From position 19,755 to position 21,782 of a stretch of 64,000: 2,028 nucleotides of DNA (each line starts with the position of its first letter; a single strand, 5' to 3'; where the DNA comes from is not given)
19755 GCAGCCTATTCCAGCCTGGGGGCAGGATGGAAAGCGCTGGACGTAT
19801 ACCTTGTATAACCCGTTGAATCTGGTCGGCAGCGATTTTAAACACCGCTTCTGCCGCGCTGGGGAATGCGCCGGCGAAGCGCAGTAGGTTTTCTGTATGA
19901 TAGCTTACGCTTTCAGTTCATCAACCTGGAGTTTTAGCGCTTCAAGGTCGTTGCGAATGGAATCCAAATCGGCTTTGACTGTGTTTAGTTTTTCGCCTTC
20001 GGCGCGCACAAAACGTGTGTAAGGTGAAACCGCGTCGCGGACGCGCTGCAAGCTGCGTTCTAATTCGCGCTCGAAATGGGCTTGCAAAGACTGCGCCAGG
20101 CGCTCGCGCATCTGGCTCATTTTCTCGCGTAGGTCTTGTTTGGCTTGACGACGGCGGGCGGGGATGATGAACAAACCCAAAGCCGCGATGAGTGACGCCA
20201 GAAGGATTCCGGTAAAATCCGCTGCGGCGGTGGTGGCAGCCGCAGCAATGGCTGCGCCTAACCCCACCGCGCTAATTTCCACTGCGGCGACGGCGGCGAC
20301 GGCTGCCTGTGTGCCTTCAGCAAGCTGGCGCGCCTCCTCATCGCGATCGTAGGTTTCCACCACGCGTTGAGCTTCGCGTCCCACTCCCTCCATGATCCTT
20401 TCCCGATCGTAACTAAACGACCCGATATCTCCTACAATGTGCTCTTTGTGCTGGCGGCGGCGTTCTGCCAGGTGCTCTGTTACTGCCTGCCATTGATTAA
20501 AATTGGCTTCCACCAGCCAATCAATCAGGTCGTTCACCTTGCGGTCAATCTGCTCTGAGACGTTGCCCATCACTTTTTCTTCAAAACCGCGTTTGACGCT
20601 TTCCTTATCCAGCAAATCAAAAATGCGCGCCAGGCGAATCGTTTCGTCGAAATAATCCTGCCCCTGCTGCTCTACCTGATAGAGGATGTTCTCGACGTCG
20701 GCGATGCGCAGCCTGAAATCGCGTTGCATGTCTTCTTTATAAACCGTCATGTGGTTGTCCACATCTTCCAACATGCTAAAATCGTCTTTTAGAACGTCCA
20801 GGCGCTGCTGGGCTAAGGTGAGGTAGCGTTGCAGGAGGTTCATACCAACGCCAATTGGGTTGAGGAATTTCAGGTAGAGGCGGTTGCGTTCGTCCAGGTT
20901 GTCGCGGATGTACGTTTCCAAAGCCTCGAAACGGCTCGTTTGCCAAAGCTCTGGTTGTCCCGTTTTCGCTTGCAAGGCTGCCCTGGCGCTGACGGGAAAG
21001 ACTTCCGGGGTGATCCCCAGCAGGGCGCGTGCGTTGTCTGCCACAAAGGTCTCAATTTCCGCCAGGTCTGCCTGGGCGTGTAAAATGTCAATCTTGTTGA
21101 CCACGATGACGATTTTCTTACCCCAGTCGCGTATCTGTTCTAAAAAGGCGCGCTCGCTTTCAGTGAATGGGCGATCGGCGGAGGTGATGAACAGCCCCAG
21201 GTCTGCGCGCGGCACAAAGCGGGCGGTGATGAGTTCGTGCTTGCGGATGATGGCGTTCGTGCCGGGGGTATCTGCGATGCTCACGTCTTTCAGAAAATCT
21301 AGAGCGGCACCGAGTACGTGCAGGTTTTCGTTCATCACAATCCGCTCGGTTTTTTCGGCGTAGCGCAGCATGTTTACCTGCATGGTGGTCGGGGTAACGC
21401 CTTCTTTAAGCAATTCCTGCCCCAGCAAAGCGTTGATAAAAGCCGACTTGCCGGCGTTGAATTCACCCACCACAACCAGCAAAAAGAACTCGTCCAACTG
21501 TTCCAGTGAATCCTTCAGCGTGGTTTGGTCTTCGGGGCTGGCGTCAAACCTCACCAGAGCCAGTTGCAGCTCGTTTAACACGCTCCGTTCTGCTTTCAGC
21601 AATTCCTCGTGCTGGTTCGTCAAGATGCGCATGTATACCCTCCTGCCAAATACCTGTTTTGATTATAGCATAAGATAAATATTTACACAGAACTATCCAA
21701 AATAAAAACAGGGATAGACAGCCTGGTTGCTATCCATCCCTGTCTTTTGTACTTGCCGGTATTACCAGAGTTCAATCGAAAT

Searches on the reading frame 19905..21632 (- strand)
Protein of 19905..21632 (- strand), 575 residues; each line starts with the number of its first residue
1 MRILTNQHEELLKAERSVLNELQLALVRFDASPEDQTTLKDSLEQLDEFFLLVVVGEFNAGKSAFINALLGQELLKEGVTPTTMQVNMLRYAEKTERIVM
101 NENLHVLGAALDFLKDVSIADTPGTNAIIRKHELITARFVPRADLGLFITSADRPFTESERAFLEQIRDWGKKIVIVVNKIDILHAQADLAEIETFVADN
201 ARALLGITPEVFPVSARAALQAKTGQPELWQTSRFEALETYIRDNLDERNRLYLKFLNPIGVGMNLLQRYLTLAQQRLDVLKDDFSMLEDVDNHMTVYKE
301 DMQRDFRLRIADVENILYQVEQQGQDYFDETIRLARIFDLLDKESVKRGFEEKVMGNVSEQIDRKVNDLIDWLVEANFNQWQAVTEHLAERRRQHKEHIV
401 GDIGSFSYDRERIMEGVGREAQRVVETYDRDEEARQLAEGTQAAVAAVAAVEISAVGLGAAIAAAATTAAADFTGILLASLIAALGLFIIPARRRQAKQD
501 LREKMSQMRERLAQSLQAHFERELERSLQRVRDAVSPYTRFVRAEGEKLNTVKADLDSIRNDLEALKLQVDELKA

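Call 70: search_protein_families(library=pfam, proteins=[window:19905-21632:-], max_evalue=0.00001)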
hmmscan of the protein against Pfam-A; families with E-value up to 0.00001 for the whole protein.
window:19905-21632:- (575 aa): 5 families
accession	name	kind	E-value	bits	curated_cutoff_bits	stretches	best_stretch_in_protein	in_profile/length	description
PF00350.29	Dynamin_N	-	4.5e-22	79.3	27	2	52-96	1-45/168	Dynamin family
PF01926.29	MMR_HSR1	-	4.2e-12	46.6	21.9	1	53-180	3-113/113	50S ribosome-binding GTPase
PF00009.33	GTP_EFTU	-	2.4e-08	34.2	26.5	1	52-223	6-173/188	Elongation factor Tu GTP binding domain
PF02421.24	FeoB_N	-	2.4e-06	27.6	27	0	53-188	4-122/156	Ferrous iron transport protein B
PF03193.22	RsgA_GTPase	-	4.9e-06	26.9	30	0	15-76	75-133/174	RsgA GTPase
